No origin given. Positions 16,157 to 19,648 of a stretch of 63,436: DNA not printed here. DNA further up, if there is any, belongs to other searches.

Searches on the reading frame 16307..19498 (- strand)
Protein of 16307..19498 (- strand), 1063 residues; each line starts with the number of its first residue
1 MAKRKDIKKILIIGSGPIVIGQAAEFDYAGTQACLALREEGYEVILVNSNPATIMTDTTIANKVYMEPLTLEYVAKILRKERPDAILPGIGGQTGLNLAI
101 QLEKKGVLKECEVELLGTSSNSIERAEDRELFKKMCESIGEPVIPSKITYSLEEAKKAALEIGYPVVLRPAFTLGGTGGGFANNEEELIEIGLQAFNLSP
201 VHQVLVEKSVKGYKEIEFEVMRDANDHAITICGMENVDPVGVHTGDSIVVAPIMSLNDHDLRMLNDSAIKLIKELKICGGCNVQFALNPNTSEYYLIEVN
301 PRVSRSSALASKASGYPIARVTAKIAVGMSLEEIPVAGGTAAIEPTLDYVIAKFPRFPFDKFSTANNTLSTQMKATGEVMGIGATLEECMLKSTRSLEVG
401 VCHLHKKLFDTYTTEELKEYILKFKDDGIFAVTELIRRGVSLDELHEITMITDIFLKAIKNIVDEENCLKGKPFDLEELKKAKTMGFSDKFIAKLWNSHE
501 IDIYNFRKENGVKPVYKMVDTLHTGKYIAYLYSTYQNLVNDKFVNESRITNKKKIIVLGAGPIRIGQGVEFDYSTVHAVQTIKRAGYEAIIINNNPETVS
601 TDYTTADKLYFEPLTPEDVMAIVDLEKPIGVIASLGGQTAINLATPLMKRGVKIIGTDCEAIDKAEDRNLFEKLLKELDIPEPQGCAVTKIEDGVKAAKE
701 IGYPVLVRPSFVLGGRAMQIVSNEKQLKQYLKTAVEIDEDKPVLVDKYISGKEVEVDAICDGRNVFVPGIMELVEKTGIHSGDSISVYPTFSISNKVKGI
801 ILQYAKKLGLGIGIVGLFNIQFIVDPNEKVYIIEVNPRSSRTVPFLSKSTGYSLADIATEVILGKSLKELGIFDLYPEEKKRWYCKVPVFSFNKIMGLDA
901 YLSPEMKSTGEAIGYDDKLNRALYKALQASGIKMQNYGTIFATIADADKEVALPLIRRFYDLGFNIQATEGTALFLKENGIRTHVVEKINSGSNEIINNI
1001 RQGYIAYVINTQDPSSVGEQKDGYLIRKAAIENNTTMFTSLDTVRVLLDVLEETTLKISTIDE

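Call 60: search_protein_families(library=ncbifam, proteins=[window:16307-19498:-], max_evalue=0.01)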
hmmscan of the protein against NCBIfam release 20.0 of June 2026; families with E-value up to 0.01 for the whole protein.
window:16307-19498:- (1063 aa): 59 families (the best 25 are shown)
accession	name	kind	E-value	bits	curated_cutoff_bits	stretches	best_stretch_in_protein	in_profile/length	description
NF003671.0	PRK05294.1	equivalog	0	1420.6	599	1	1-1055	1-1050/1058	carbamoyl-phosphate synthase large subunit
TIGR01369.1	CPSaseII_lrg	equivalog_domain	0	1377.3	1027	1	3-1050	2-1051/1052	carbamoyl-phosphate synthase (glutamine-hydrolyzing) large subunit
NF006286.0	PRK08462.1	equivalog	5.5e-35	121.1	740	2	5-332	2-324/445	acetyl-CoA carboxylase biotin carboxylase subunit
NF009554.0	PRK12999.1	equivalog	7.1e-35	120.1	965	2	69-333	65-327/1147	pyruvate carboxylase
TIGR01235.1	pyruv_carbox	equivalog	1.1e-34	119.2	1114.45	2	69-332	61-322/1143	pyruvate carboxylase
NF006406.0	PRK08654.1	equivalog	2.5e-32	112.1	739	2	69-332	61-321/499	acetyl-CoA carboxylase biotin carboxylase subunit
NF006367.0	PRK08591.1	subfamily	3e-32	112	597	2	44-332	39-322/451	acetyl-CoA carboxylase biotin carboxylase subunit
TIGR00514.1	accC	equivalog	1.4e-29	103.2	626.5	2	105-331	92-321/449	acetyl-CoA carboxylase biotin carboxylase subunit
NF053643.1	Ddl_archaea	equivalog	2.7e-29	102.3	500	2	37-315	18-284/367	putative pseudomurein biosynthesis ATP-grasp protein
NF004085.0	PRK05586.1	equivalog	1.6e-28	99.8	723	2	84-332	76-322/448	acetyl-CoA carboxylase biotin carboxylase subunit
NF009471.0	PRK12833.1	equivalog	2.8e-28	98.7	686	2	5-332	3-325/467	acetyl-CoA carboxylase biotin carboxylase subunit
NF006287.0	PRK08463.1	equivalog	1.2e-27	96.9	775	2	71-331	62-321/479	acetyl-CoA carboxylase subunit A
NF005525.0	PRK07178.1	equivalog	6.5e-27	94.3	768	2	65-332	59-320/471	acetyl-CoA carboxylase biotin carboxylase subunit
NF009402.0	PRK12767.1-1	equivalog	4.3e-25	88.2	218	2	583-845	24-282/329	carbamoyl phosphate synthase-like protein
TIGR02712.1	urea_carbox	equivalog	8.6e-25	86.6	1303.85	2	57-328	51-317/1201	urea carboxylase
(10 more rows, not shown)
